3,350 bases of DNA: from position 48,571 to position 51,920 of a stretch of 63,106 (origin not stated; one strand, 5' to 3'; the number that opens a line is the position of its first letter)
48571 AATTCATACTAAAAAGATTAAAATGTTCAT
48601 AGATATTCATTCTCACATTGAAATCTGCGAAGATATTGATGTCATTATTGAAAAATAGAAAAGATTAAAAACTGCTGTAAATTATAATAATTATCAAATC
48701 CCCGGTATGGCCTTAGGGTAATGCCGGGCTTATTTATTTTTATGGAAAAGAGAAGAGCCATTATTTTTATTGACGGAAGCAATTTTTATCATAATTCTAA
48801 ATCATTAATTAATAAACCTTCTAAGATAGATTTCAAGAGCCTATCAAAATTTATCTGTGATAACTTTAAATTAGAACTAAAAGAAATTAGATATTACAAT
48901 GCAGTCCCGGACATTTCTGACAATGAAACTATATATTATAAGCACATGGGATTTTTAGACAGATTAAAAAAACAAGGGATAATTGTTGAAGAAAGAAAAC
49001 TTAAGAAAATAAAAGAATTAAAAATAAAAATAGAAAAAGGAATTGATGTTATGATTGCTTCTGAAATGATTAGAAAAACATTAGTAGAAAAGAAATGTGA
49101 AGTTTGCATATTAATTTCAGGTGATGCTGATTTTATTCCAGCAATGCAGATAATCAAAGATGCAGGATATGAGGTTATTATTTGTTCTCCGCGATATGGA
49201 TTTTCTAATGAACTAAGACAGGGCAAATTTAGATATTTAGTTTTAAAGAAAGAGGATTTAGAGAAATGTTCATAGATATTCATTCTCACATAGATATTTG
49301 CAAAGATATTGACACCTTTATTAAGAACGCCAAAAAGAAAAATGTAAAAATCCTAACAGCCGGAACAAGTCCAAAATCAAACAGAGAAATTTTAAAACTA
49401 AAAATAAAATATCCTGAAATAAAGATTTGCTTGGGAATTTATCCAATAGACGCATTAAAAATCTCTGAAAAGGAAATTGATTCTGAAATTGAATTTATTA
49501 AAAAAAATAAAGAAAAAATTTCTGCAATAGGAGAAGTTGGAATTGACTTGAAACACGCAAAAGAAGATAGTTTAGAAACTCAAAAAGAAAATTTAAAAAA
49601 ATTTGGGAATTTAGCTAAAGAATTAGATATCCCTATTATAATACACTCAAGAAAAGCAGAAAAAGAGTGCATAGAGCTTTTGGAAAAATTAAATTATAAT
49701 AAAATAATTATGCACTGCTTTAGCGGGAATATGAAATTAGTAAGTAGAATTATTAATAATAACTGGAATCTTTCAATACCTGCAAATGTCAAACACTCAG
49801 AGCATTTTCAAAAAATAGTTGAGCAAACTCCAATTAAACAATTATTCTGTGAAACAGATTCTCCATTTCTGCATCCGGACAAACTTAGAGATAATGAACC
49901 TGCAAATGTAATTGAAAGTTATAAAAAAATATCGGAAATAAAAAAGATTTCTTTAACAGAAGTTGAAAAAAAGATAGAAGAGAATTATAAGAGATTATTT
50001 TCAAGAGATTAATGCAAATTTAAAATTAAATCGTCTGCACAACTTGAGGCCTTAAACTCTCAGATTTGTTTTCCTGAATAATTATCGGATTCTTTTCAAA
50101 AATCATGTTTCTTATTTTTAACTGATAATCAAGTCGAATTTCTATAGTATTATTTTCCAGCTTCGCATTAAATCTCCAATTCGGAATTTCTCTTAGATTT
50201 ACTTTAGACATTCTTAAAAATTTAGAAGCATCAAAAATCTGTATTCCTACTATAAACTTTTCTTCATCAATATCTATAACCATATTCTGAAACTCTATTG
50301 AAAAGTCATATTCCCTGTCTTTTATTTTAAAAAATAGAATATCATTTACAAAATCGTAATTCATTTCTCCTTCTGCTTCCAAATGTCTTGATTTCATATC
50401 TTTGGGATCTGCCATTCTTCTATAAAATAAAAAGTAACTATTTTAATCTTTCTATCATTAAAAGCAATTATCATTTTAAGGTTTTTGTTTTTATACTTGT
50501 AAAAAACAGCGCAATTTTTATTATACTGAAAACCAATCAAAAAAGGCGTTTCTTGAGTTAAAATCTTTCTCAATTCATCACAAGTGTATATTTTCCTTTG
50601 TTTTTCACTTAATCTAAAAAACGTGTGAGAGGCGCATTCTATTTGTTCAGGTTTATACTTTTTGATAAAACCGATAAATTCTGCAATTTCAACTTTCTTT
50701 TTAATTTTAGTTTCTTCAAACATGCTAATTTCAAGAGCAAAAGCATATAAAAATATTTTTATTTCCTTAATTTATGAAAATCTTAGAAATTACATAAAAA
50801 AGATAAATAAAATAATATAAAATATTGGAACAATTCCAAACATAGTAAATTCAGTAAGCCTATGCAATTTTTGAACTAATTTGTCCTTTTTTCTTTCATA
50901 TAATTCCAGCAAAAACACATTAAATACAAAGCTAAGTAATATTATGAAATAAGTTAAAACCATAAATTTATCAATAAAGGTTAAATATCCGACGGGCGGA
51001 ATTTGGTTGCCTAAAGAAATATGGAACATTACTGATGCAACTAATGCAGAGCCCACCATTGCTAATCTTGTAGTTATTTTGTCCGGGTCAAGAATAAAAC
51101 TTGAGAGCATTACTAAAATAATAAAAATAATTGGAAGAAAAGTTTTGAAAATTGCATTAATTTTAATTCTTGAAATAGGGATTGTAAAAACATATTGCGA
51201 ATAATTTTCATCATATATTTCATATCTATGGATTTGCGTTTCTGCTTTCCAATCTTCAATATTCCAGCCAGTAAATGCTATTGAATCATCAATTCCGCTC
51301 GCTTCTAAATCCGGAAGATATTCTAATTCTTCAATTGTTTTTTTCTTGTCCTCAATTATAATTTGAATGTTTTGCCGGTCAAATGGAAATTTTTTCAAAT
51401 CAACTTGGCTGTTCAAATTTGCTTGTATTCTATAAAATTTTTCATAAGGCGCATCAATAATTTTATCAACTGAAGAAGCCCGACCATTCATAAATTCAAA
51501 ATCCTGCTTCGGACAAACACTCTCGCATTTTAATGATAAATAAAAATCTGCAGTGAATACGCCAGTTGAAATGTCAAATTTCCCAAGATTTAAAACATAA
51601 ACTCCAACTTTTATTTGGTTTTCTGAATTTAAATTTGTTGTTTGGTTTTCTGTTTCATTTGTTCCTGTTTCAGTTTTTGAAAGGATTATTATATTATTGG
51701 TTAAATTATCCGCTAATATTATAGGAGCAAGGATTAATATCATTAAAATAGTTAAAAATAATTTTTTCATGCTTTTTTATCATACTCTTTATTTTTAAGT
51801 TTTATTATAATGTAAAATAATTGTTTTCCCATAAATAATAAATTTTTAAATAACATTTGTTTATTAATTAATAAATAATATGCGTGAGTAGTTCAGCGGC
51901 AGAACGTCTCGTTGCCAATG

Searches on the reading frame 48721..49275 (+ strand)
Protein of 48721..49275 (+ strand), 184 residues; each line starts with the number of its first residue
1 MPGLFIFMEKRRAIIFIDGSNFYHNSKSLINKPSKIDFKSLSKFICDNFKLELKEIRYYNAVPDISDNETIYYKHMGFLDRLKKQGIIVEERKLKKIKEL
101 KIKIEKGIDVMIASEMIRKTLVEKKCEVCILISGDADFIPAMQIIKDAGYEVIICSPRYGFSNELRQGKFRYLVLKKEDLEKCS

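Call 91: search_protein_families(library=pfam, proteins=[window:48721-49275:+], max_evalue=0.001)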
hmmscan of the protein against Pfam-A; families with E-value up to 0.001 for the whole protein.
window:48721-49275:+ (184 aa): 1 family
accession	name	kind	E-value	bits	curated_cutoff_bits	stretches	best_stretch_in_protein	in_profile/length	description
PF01936.24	NYN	-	7.8e-19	69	24.2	1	12-167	1-136/145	NYN domain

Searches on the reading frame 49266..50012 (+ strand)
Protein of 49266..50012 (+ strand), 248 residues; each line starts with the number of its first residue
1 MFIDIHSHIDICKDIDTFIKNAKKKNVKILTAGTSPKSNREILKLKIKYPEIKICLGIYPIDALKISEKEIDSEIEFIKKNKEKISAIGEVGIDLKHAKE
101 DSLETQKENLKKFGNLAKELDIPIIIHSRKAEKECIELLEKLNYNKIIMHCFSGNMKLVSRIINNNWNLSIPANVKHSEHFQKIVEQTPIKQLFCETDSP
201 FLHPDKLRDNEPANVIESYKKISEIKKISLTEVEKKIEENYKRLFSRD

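Call 92: search_protein_families(library=pfam, proteins=[window:49266-50012:+], max_evalue=0.0001)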
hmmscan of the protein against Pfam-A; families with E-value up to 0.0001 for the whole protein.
window:49266-50012:+ (248 aa): 1 family
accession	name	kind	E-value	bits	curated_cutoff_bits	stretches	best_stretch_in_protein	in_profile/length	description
PF01026.27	TatD_DNase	-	4.6e-59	200.3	27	1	3-246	1-253/253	TatD related DNase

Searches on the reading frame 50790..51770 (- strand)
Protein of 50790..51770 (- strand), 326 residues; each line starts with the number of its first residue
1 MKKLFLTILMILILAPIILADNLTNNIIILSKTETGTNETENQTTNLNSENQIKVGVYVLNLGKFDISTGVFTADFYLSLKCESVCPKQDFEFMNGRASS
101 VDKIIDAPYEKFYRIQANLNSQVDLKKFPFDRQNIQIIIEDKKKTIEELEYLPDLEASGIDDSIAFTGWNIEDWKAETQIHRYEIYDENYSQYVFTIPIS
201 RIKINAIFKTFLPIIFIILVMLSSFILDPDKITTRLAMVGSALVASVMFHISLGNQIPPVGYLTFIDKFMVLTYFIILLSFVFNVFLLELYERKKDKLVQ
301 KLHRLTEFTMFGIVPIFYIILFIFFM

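Call 92: search_protein_families(library=pfam, proteins=[window:50790-51770:-], max_evalue=0.0001)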
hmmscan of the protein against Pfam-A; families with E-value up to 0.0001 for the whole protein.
window:50790-51770:- (326 aa): 1 family
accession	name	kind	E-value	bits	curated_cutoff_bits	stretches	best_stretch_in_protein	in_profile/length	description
PF02931.28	Neur_chan_LBD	-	8.3e-05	22.5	26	0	113-201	118-214/216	Neurotransmitter-gated ion-channel ligand binding domain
